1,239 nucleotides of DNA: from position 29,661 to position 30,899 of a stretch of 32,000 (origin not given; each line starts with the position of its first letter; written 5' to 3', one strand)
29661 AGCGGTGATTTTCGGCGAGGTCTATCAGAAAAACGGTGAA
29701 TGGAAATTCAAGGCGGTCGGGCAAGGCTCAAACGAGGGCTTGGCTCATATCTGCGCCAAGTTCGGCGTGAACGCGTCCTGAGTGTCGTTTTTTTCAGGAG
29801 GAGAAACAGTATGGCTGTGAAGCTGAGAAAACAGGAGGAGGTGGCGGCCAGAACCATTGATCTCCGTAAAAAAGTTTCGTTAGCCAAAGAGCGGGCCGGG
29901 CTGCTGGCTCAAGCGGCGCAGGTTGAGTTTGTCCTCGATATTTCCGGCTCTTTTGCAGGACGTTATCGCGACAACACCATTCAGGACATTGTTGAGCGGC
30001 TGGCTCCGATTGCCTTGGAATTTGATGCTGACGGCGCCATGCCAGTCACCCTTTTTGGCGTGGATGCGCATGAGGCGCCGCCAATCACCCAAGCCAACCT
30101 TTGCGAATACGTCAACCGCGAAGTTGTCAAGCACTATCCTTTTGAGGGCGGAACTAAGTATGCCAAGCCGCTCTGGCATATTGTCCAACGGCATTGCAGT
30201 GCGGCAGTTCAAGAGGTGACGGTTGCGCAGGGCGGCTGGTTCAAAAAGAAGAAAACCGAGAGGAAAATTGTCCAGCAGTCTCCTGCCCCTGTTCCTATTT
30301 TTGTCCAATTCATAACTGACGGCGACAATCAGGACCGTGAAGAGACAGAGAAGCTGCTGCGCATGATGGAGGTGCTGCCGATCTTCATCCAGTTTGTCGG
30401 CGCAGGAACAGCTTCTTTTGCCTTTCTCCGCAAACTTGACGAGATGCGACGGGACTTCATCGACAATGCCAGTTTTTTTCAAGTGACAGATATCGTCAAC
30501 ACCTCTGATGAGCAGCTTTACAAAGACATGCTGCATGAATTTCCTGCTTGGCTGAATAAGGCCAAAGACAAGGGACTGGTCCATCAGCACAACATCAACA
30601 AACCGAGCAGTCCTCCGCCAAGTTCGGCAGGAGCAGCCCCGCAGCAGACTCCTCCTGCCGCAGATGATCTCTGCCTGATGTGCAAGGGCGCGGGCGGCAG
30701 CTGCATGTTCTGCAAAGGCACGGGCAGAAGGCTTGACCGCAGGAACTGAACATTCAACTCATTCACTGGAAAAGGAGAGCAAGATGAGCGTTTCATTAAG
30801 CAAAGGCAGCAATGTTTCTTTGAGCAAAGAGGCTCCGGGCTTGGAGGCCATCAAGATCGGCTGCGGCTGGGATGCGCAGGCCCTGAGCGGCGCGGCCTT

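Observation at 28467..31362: Non-canonical Ter module: TerB and vWA(TerF-like) proteins both carry a DnaJ-type zinc-knuckle tail, each followed by its own TerD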

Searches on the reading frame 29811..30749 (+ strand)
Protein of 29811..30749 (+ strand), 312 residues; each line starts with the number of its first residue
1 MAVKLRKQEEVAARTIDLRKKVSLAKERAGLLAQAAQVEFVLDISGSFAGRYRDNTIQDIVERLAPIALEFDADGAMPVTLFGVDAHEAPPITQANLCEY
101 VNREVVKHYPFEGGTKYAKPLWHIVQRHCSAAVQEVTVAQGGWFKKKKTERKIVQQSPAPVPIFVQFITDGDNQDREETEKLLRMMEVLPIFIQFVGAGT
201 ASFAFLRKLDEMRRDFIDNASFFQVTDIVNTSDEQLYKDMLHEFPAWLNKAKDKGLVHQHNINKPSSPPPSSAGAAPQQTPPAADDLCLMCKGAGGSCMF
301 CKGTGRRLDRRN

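Call 3: search_protein_families(library=pfam, proteins=[window:29811-30749:+], max_evalue=0.01)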
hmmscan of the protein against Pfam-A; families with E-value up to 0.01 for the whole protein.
window:29811-30749:+ (312 aa): 3 families
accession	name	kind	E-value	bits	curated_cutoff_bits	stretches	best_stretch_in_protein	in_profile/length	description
PF10138.15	vWA-TerF-like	-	8.5e-51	173.4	29.4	1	36-257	2-200/200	vWA found in TerF C terminus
PF07002.22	Copine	-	0.0001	22.3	27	1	167-254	114-212/218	Copine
PF02641.20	DUF190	-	0.003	18.3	23.4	0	176-214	48-86/97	Uncharacterized ACR, COG1993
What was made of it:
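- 29811..30749 (+): vWA(TerF-like)-tail gene (312 aa): vWA domain residues 36-257 with DISGS (DxSxS) MIDAS motif, then linker and tail. Pfam vWA-TerF-like E 8.5e-51 (call 3).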

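Call 10: find_homologous_proteins(query=window:29811-30749:+, max_evalue=0.001)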
Query window:29811-30749:+ (312 aa): 121 proteins with E <= 0.001 among 2507 candidates; the best 120 are listed.
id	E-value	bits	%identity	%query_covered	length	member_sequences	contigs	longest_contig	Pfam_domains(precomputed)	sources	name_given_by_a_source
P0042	5.4e-209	711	100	100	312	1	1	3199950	PF10138.16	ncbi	ncbi:TerF vWA domain-containing protein [Candidatus Electronema halotolerans]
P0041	1.5e-159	548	79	99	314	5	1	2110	PF10138.16,PF07002.23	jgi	-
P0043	1.1e-143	496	86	82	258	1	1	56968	PF10138.16,PF07002.23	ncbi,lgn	-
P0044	5.1e-137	474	83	82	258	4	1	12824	PF10138.16,PF07002.23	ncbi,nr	ncbi:VWA domain-containing protein [Desulfobulbus sp. F5]|nr:VWA domain-containing protein [Desulfob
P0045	1.2e-134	466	84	82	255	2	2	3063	PF10138.16,PF07002.23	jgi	jgi:hypothetical protein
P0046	2.9e-63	232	74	48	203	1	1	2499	PF10138.16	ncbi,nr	ncbi:MAG: hypothetical protein D3916_11185 [Candidatus Electrothrix sp. MAN1_4]|nr:hypothetical prot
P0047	1.1e-50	191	43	78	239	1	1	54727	PF10138.16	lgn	-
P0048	2.1e-50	190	40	83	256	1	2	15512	PF10138.16,PF07002.23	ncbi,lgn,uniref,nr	ncbi:VWA domain-containing protein [Paenibacillus alkaliterrae]|uniref:VWA domain-containing protein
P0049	5.7e-50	188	40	82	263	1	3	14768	PF10138.16,PF07002.23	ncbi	ncbi:VWA domain-containing protein [Patescibacteria group bacterium]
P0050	8.5e-50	188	40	81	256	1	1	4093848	PF00092.35,PF10138.16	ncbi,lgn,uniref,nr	ncbi:MAG: VWA domain-containing protein [Candidatus Cohnella colombiensis]|uniref:VWA domain-contain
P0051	7.0e-48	182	38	82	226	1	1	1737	PF00092.35,PF10138.16,PF07002.23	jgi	jgi:vWA found in TerF C terminus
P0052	2.3e-47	180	40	82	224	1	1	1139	PF00092.35,PF13519.13,PF10138.16,PF07002.23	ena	-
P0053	1.7e-46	177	39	82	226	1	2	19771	PF00092.35,PF10138.16,PF07002.23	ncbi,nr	ncbi:MAG: VWA domain-containing protein [Desulfobacterales bacterium]|nr:VWA domain-containing prote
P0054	2.8e-46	176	39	83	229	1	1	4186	PF00092.35,PF13519.13,PF10138.16,PF07002.23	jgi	-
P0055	5.1e-45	172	38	78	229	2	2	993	PF00092.35,PF10138.16,PF07002.23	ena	-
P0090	3.2e-39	153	35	80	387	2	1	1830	PF00092.35,PF10138.16,PF07002.23,PF02342.24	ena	-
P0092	3.5e-37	146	39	82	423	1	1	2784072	PF00092.35,PF10138.16,PF07002.23,PF02342.24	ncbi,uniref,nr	ncbi:VWA domain-containing protein [Deinococcus psychrotolerans]|uniref:VWA domain-containing protei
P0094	4.2e-36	143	36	80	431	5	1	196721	PF10138.16,PF02342.24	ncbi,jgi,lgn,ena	-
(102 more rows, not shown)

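Call 12: find_encoding_contigs(protein=P0043, flank=8000, max_places=3)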
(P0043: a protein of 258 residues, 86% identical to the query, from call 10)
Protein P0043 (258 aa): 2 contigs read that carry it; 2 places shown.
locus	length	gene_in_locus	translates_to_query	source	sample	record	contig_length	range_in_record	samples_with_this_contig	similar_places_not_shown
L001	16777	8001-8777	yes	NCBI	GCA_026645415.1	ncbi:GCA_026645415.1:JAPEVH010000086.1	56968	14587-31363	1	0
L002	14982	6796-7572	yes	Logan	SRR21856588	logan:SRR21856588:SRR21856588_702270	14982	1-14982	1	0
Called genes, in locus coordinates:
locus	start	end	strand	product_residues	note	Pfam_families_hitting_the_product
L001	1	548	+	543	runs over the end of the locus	PF01757:Acyl_transf_3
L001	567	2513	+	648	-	-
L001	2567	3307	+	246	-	PF04616:Glyco_hydro_43 (weak)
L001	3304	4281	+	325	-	PF25182:NonGDSL (weak), PF00657:Lipase_GDSL, PF13472:Lipase_GDSL_2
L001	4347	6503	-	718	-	PF00672:HAMP (weak), PF00512:HisKA, PF02518:HATPase_c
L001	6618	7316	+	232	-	PF05099:TerB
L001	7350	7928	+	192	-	PF02342:TerD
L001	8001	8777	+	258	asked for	PF10138:vWA-TerF-like, PF07002:Copine (faint)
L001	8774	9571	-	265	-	PF08282:Hydrolase_3 (faint)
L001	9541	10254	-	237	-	PF08282:Hydrolase_3 (faint)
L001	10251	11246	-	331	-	PF11202:StiP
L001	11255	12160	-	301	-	PF15609:PRTase_2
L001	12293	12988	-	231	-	PF00072:Response_reg, PF00486:Trans_reg_C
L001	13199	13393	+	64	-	-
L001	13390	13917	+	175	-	PF12773:DZR (faint)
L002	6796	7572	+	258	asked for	PF10138:vWA-TerF-like, PF07002:Copine (faint)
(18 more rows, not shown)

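Call 34: search_protein_families(library=ncbifam, proteins=[window:29811-30749:+], max_evalue=0.01)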
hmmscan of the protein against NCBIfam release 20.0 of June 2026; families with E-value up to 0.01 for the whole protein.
window:29811-30749:+ (312 aa): 0 families

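Call 59: find_related_loci(query=window:29811-30749:+, collection=metagenome_contigs, flank=6000)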
Query window:29811-30749:+ (312 aa) in metagenome_contigs; peptide patterns used: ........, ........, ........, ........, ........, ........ (x = any residue, [..] = any of these).
241 stretches matched a pattern; 2 encode a relative of the query (tblastn E <= 1e-3); 2 distinct loci.
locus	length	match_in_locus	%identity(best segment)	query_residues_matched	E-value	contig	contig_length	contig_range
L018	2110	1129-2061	79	1-310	1e-177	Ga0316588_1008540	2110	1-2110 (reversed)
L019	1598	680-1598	100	1-310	3e-36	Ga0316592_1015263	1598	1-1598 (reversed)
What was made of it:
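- They are confined to one shallow lineage (calls 10, 59).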

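Call 65: search_protein_families(library=pfam, proteins=[P0092, P0094, P0090], max_evalue=0.001)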
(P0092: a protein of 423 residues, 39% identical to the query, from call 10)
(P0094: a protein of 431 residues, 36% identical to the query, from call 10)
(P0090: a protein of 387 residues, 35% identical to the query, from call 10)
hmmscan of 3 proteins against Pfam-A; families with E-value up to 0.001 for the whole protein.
P0092 (423 aa): 5 families
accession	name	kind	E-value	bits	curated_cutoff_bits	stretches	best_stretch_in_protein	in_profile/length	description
PF10138.15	vWA-TerF-like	-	1.9e-60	204.9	29.4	1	219-421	1-199/200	vWA found in TerF C terminus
PF02342.23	TerD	-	9.9e-22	77.7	25.3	1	31-157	40-185/187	TerD domain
PF00092.34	VWA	-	5.2e-08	33.7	23.8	1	222-394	2-172/174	von Willebrand factor type A domain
PF07002.22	Copine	-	2.3e-07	31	27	1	262-395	50-185/218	Copine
PF13519.12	VWA_2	-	0.0005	21.1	27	0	222-337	1-107/107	von Willebrand factor type A domain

P0094 (431 aa): 2 families
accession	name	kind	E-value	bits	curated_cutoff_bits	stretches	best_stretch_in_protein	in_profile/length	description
PF10138.15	vWA-TerF-like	-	1.6e-77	260.7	29.4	1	231-427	2-200/200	vWA found in TerF C terminus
PF02342.23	TerD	-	6.4e-56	189.2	25.3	1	1-177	3-187/187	TerD domain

P0090 (387 aa): 6 families
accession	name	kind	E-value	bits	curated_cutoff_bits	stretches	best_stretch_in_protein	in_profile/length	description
PF10138.15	vWA-TerF-like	-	1.7e-62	211.6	29.4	1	193-387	2-200/200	vWA found in TerF C terminus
PF02342.23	TerD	-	2.3e-24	86.3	25.3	1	26-149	40-187/187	TerD domain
PF00092.34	VWA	-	2.5e-08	34.8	23.8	1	195-352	2-165/174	von Willebrand factor type A domain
PF07002.22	Copine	-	8e-06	25.9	27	1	262-378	76-206/218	Copine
PF13519.12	VWA_2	-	6.8e-05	23.9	27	1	195-301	1-106/107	von Willebrand factor type A domain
PF05762.20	VWA_CoxE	-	0.00014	21.8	26.4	1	183-323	46-182/222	VWA domain containing CoxE-like protein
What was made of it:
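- On TerF (TerD-vWA fusion protein): The fused homologues P0090, P0092 and P0094 show the TerD(N)-vWA(C) order (call 65).
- many vWA homologues are TerD(N)-vWA(C) fusions (calls 10, 65);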

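Call 66: search_protein_families(library=padloc, proteins=[window:29811-30749:+], max_evalue=0.001)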
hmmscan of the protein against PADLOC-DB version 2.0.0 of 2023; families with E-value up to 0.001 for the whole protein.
window:29811-30749:+ (312 aa): 0 families
